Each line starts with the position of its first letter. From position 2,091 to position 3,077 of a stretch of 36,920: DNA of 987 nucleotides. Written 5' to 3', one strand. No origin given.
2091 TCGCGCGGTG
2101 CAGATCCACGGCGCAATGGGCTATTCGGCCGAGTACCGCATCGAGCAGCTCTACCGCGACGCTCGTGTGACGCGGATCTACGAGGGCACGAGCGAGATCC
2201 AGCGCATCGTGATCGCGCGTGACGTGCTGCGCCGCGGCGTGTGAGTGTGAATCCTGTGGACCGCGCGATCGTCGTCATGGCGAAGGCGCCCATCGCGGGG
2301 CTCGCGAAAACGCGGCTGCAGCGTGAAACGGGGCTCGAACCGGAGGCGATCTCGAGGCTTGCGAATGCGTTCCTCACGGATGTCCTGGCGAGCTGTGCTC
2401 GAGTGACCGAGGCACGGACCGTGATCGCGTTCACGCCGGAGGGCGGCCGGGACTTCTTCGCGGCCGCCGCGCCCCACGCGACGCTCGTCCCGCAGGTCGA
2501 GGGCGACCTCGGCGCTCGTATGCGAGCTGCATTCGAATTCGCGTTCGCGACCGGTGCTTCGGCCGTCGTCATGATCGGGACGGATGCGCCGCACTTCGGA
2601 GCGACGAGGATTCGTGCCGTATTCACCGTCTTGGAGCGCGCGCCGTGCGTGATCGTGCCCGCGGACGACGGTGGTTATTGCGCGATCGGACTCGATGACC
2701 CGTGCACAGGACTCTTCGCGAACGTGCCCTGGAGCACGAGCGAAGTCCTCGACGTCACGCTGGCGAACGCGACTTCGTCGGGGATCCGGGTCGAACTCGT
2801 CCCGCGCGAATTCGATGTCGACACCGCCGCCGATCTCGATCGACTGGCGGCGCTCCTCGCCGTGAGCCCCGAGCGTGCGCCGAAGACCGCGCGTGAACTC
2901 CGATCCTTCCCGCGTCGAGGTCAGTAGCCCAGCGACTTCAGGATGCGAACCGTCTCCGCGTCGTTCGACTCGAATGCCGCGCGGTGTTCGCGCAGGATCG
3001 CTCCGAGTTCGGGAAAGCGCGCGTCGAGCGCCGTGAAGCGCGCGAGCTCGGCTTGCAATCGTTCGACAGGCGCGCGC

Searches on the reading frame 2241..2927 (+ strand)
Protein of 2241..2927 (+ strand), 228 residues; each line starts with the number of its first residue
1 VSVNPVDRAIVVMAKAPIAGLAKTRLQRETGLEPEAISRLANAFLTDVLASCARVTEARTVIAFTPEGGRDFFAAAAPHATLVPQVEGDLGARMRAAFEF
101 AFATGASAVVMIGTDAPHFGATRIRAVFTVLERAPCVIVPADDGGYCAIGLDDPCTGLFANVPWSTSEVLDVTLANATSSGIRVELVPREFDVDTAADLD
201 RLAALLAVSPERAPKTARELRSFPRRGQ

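Call 23: search_protein_families(library=pfam, proteins=[window:2241-2927:+], max_evalue=0.001)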
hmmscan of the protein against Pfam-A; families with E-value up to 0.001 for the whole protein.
window:2241-2927:+ (228 aa): 1 family
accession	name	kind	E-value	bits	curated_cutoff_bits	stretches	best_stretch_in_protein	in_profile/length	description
PF09837.15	DUF2064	-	2e-30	105.5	25.8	1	49-166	2-120/120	Uncharacterized protein conserved in bacteria (DUF2064)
